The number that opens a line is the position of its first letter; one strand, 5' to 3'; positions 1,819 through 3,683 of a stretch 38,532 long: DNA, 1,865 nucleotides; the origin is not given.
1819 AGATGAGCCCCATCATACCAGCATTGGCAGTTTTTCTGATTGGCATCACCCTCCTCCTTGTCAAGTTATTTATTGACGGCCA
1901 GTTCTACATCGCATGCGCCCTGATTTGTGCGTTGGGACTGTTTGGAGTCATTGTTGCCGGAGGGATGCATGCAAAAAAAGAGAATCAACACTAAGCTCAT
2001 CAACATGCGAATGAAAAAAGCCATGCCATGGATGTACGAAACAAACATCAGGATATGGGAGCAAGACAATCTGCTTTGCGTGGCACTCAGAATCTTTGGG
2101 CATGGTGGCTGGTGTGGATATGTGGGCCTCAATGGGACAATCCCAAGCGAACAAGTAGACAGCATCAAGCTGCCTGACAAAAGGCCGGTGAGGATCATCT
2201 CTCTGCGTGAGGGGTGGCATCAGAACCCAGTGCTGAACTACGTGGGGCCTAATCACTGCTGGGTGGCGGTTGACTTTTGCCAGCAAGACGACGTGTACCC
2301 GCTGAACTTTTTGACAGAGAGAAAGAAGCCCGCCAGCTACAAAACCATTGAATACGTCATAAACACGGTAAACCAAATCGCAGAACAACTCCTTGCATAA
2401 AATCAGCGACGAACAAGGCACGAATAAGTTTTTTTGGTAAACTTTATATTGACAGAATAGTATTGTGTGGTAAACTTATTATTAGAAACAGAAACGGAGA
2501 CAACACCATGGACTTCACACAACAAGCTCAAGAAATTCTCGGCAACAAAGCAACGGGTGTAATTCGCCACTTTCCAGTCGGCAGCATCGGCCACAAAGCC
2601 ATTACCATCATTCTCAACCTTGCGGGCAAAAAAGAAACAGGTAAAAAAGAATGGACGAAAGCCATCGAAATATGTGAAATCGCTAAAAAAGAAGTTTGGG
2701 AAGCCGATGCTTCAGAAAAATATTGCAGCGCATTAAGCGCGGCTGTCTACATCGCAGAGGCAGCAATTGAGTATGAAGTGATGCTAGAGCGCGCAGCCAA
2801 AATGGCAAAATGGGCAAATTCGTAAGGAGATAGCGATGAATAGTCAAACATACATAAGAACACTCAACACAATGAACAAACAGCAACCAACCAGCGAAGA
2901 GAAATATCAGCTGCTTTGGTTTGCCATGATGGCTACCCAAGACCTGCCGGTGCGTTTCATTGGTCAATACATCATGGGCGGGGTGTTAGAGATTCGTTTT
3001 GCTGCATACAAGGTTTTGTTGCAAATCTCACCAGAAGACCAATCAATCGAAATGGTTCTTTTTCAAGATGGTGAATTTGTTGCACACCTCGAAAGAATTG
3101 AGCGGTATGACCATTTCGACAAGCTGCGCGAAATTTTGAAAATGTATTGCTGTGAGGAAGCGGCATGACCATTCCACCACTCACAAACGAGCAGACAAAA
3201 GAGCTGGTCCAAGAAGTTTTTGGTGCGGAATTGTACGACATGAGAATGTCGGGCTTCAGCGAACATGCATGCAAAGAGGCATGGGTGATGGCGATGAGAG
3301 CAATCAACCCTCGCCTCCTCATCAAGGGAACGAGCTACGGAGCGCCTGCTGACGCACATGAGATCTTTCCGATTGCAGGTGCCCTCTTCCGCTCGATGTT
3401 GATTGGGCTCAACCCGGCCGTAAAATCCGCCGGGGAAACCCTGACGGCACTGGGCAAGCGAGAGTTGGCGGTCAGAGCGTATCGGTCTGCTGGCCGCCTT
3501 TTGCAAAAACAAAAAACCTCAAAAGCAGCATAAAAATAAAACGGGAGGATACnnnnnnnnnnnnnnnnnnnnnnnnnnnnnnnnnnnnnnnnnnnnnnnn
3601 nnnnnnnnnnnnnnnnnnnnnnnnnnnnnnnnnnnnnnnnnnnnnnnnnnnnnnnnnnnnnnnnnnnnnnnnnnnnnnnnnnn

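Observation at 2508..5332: Iterated A/B small-gene cassettes (4 + 3 diverged paralogues) fill the early operon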

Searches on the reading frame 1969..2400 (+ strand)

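Call 52: search_protein_families(library=pfam, proteins=[window:1969-2400:+], max_evalue=0.01)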
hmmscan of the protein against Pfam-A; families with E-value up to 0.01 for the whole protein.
window:1969-2400:+ (143 aa): 0 families

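Call 53: search_protein_families(library=phrogs, proteins=[window:1969-2400:+], max_evalue=0.001)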
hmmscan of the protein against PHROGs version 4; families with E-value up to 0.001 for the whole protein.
window:1969-2400:+ (143 aa): 1 family
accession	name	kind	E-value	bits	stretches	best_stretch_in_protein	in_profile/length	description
phrog_2164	-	unknown function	1.5e-07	32.4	1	1-141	1-125/135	-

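Call 74: search_protein_families(library=padloc, proteins=[window:1969-2400:+], max_evalue=0.1)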
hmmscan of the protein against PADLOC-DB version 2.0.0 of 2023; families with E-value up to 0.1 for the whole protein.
window:1969-2400:+ (143 aa): 0 families

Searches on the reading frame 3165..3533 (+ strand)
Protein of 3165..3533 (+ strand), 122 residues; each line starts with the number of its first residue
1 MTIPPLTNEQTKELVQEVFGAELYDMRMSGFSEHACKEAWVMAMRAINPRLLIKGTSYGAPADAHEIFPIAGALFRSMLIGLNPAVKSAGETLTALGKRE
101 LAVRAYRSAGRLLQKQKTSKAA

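Call 4: search_protein_families(library=pfam, proteins=[window:3165-3533:+], max_evalue=1)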
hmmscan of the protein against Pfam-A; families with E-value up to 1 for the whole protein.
window:3165-3533:+ (122 aa): 0 families

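Call 5: search_protein_families(library=phrogs, proteins=[window:3165-3533:+], max_evalue=0.1)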
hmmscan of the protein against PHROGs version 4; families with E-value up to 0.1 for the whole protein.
window:3165-3533:+ (122 aa): 0 families

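Call 74: search_protein_families(library=padloc, proteins=[window:3165-3533:+], max_evalue=0.1)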
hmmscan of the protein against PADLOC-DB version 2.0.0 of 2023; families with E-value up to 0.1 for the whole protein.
window:3165-3533:+ (122 aa): 0 families
